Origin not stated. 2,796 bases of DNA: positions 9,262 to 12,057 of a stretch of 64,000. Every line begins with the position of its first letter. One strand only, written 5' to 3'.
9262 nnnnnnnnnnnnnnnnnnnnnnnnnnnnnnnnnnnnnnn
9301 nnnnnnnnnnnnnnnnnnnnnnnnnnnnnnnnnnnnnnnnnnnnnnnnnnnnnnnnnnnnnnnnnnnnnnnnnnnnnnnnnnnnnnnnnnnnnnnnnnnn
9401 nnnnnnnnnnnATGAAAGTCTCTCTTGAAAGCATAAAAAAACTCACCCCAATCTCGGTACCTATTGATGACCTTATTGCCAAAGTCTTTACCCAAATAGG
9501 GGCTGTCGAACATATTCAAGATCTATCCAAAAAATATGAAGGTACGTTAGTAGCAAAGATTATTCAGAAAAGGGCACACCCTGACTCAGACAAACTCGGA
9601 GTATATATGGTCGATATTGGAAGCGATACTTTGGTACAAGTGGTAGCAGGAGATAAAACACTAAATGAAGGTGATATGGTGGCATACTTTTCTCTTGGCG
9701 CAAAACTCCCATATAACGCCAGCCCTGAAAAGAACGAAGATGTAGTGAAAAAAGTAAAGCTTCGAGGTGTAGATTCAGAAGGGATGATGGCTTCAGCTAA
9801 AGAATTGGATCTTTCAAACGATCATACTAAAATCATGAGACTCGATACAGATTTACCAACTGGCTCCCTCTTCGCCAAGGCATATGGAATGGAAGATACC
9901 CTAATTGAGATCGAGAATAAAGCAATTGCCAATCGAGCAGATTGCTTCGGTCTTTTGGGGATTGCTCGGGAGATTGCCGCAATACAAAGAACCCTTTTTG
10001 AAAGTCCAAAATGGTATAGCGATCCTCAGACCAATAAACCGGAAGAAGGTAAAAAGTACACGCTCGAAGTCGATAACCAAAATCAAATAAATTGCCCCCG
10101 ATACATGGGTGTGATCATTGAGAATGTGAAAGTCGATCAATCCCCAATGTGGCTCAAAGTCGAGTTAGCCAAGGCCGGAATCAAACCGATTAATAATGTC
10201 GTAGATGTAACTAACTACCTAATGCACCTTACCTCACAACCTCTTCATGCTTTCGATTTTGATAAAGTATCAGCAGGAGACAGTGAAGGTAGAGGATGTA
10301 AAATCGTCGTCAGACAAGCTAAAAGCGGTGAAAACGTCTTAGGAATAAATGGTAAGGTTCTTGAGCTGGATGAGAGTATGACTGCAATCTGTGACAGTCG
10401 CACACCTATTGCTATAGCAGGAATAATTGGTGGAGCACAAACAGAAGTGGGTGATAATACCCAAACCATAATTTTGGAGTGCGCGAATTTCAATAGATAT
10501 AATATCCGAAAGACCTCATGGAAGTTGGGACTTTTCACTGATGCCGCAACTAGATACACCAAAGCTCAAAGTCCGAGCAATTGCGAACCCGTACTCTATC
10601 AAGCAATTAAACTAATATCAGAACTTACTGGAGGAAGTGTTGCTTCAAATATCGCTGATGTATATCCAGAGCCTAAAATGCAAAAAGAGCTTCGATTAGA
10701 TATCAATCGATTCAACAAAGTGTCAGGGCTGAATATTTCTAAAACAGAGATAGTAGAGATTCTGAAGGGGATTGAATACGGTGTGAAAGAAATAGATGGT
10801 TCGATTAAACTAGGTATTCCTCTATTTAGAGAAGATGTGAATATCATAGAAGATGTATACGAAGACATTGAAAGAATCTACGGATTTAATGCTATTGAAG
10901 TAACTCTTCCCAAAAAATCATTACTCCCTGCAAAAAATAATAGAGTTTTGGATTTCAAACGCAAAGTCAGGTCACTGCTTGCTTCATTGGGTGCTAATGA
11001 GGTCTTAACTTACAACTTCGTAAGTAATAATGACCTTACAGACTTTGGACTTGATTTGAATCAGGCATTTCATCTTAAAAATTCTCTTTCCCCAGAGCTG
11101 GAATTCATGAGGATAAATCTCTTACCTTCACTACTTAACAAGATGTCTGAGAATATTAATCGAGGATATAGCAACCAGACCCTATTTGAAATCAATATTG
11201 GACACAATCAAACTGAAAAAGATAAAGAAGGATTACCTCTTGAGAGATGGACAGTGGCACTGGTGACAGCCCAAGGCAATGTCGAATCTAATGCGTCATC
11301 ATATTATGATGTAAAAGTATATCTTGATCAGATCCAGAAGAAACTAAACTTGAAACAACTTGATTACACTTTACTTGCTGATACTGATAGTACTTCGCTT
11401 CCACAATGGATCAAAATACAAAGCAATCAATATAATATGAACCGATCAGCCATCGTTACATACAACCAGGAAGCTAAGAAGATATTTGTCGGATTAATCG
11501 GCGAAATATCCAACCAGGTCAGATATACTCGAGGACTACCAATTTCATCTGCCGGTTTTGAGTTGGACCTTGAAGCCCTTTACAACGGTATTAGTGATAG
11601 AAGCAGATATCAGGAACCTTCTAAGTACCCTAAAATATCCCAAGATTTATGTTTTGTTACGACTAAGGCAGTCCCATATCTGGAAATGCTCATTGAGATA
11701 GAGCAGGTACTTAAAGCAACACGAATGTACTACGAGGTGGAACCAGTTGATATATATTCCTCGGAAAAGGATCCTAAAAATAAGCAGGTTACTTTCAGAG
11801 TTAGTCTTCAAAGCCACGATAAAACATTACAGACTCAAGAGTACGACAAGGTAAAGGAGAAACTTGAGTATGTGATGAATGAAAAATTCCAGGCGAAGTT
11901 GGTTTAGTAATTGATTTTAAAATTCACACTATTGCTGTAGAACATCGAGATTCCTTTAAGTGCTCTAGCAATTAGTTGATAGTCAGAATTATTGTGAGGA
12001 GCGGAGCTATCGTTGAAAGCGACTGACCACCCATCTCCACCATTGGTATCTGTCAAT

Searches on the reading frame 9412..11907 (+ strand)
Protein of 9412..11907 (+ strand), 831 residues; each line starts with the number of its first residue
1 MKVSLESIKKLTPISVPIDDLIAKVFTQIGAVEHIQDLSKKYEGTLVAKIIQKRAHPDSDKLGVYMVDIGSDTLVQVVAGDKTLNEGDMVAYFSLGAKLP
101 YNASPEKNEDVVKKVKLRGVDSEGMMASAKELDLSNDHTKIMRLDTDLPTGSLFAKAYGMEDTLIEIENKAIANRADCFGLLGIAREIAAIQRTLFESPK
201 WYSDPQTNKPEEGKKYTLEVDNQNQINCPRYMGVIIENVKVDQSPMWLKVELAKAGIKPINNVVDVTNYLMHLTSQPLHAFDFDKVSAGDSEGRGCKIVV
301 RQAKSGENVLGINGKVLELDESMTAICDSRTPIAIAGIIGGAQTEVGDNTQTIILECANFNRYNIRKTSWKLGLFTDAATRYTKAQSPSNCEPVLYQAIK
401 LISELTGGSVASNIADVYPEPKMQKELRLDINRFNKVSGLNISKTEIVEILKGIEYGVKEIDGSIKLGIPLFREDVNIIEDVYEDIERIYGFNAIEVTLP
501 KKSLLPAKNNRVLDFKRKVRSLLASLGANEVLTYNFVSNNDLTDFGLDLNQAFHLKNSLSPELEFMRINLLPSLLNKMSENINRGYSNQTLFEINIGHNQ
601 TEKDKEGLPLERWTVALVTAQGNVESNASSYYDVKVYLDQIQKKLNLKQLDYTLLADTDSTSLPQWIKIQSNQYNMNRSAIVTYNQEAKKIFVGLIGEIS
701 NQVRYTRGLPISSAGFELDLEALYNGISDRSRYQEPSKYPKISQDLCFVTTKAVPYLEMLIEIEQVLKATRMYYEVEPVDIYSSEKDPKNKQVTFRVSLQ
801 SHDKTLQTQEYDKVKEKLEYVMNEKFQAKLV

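Call 18: search_protein_families(library=pfam, proteins=[window:9412-11907:+], max_evalue=0.001)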
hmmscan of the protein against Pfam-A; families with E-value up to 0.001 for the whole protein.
window:9412-11907:+ (831 aa): 5 families
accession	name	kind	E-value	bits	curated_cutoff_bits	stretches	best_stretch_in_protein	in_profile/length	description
PF03483.22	B3_4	-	7.7e-58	195.4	29.3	1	227-407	1-174/174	B3/4 domain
PF17759.6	tRNA_synthFbeta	-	7.2e-34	117.6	22.4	1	495-720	1-214/214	Phenylalanyl tRNA synthetase beta chain CLM domain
PF01588.26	tRNA_bind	-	9.8e-15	54.9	27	1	47-152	3-95/96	Putative tRNA binding domain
PF03484.21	B5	-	2.4e-14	53.7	28.6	1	428-492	2-67/67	tRNA synthetase B5 domain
PF03147.19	FDX-ACB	-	2.7e-13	50.6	31.1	1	737-830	1-93/94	Ferredoxin-fold anticodon binding domain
